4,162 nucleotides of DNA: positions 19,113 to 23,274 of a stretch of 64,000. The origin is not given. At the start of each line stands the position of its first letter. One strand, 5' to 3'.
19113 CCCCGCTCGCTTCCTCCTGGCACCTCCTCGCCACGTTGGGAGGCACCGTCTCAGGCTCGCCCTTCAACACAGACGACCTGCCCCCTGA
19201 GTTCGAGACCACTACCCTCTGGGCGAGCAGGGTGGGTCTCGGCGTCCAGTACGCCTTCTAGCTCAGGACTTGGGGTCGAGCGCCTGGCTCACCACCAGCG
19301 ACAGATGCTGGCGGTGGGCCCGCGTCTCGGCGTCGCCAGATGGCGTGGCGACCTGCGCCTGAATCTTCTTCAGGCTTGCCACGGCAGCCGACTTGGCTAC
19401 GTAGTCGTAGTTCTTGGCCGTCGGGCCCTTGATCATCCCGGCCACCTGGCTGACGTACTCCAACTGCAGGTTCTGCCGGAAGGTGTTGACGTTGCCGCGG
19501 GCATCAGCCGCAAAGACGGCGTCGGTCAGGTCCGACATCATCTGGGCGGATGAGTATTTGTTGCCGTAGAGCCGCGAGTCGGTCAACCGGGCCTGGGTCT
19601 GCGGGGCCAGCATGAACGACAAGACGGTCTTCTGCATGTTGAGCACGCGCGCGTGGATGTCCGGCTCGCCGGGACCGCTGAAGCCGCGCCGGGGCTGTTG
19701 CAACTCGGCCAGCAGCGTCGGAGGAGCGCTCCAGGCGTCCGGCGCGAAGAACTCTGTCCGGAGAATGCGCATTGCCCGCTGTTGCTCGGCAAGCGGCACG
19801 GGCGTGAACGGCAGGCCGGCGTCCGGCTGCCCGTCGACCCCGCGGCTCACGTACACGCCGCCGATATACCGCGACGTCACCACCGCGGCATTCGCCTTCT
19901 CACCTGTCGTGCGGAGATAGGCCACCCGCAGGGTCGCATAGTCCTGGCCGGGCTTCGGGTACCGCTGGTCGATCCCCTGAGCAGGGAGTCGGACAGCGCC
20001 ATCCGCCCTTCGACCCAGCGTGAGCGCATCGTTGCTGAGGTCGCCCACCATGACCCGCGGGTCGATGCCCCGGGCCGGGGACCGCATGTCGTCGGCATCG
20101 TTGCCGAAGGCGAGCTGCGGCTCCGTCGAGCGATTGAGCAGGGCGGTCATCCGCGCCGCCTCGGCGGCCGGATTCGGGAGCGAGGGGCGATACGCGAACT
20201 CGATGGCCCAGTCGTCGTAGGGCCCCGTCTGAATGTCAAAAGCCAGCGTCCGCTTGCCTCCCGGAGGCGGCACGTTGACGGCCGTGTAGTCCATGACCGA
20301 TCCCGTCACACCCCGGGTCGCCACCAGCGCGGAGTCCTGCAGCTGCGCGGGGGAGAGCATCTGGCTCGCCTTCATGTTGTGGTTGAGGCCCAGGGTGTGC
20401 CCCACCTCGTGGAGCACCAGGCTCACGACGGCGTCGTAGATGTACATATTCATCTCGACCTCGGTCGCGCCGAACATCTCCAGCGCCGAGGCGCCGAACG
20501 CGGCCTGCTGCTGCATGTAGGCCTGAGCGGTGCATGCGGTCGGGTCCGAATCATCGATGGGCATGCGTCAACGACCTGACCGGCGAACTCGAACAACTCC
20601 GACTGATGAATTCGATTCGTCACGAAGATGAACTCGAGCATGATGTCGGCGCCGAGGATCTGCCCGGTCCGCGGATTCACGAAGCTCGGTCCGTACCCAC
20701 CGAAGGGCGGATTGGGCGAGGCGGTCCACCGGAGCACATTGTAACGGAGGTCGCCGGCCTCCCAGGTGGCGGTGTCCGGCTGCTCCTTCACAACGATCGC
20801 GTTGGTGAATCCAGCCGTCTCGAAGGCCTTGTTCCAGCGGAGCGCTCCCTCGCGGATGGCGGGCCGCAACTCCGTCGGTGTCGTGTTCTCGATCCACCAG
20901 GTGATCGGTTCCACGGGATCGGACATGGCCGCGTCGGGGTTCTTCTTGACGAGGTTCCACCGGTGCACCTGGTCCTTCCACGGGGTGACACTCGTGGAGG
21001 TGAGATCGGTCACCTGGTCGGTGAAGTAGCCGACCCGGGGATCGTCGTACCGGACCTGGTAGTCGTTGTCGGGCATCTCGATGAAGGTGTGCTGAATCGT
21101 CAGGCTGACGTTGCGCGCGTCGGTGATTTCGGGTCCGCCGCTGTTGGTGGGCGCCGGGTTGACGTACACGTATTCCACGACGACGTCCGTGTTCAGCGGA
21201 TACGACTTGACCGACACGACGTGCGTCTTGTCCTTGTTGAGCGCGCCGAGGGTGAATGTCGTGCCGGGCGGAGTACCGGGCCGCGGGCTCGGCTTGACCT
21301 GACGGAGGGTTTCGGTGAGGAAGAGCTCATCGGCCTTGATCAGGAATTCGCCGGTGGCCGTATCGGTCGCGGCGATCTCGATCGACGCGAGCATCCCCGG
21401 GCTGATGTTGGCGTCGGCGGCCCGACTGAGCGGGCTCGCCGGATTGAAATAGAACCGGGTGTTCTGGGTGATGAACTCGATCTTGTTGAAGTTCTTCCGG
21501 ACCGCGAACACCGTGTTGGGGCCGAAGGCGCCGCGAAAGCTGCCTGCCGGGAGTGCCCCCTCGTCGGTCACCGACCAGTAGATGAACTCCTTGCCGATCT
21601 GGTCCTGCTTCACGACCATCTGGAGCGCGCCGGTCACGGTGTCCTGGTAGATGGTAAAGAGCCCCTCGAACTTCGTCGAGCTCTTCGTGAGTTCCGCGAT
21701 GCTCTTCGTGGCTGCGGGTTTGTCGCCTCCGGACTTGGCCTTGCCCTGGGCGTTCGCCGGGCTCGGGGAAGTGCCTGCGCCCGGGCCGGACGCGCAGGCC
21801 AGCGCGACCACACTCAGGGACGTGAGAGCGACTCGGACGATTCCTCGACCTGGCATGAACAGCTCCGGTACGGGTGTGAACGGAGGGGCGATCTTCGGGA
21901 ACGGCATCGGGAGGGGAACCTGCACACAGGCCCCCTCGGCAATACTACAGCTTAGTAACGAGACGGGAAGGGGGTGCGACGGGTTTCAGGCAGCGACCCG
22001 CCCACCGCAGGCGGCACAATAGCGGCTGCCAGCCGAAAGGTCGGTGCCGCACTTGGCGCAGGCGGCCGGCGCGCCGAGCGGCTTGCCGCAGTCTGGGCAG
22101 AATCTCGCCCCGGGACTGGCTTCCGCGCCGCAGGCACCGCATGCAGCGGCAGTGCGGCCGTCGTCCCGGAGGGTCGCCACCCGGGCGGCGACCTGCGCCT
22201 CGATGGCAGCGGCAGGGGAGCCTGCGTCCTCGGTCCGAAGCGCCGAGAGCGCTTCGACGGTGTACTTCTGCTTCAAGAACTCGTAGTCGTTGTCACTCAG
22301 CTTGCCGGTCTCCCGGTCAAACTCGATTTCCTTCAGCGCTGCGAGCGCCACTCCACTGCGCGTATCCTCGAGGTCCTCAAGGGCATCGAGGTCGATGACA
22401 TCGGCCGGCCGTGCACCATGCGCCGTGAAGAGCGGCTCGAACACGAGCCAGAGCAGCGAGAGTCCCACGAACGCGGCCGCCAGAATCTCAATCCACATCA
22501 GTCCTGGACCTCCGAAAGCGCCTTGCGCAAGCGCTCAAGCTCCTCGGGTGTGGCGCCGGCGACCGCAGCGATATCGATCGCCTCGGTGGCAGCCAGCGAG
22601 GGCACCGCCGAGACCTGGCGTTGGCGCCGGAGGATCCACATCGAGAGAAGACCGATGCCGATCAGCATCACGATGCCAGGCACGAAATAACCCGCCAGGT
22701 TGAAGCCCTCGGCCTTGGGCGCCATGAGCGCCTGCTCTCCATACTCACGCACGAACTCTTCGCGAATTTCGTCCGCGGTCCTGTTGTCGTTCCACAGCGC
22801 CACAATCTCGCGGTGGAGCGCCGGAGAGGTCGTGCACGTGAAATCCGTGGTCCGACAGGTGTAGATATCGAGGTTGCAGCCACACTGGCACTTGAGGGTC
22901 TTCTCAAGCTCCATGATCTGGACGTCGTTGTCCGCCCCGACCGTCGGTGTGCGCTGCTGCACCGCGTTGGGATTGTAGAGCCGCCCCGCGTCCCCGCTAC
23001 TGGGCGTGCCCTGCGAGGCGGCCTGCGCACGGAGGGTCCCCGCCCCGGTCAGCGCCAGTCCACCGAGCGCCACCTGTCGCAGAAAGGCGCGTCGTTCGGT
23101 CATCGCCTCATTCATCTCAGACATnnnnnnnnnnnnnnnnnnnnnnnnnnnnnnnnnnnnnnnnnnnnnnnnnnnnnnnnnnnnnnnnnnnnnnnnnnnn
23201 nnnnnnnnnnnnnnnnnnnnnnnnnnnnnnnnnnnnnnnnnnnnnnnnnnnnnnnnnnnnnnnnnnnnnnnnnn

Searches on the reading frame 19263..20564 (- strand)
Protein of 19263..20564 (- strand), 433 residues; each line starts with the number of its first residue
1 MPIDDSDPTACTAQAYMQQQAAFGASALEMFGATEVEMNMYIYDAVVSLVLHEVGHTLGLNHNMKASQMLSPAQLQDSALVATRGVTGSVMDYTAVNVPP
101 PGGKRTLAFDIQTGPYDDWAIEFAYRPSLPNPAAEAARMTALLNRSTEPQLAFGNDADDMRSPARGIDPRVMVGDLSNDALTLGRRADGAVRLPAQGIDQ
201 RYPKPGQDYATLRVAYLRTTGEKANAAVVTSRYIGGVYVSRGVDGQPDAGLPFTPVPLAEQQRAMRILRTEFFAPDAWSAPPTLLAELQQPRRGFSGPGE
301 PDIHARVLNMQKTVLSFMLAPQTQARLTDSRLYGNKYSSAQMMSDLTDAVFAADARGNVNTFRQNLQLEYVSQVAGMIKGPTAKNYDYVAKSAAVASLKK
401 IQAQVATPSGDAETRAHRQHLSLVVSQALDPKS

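Call 54: search_protein_families(library=pfam, max_evalue=0.001, proteins=[window:19263-20564:-])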
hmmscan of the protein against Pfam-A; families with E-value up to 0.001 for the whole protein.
window:19263-20564:- (433 aa): 3 families
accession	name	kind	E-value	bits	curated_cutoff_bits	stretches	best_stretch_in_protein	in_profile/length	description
PF16313.11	DUF4953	-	2.1e-69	234.6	24.2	1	38-354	5-313/316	Met-zincin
PF07998.17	Peptidase_M54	-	0.00068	20.1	24.4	1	37-77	137-176/194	Peptidase family M54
PF00413.30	Peptidase_M10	-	0.00078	19.8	24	0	46-73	108-135/159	Matrixin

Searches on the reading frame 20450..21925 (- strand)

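Call 54: search_protein_families(library=pfam, max_evalue=0.001, proteins=[window:20450-21925:-])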
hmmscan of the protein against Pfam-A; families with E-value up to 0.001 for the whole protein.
window:20450-21925:- (491 aa): 1 family
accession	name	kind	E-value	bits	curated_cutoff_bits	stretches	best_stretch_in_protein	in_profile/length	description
PF17148.9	DUF5117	-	2e-20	73.9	27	1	159-328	30-189/189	Domain of unknown function (DUF5117)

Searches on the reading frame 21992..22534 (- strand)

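Call 54: search_protein_families(library=pfam, max_evalue=0.001, proteins=[window:21992-22534:-])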
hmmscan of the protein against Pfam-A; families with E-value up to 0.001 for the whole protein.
window:21992-22534:- (181 aa): 6 families
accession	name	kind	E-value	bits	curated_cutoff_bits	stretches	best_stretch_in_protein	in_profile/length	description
PF13240.11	Zn_Ribbon_1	-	1.3e-10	41.2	25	2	132-153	2-23/23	zinc-ribbon domain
PF12773.13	DZR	-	5.5e-10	39.7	27.3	1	132-177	1-45/45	Double zinc ribbon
PF13248.11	Zn_ribbon_3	-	1.1e-07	31.5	27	1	131-153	4-26/26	zinc-ribbon domain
PF17032.10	Zn_ribbon_15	-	2.1e-07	32.1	28.9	0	129-150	52-73/73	zinc-ribbon family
PF24463.1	DUF7577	-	6.6e-05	22.9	28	1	130-153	3-26/27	Domain of unknown function (DUF7577)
PF18912.6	DZR_2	-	0.00018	21.7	27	1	131-176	9-55/56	Double zinc ribbon domain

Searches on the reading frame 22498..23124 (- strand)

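Call 54: search_protein_families(library=pfam, max_evalue=0.001, proteins=[window:22498-23124:-])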
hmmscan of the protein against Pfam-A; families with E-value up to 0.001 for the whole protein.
window:22498-23124:- (208 aa): 1 family
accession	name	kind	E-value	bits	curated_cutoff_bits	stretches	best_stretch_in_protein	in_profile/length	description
PF03918.19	CcmH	-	3.8e-14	52.6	25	1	64-182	23-136/143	Cytochrome C biogenesis protein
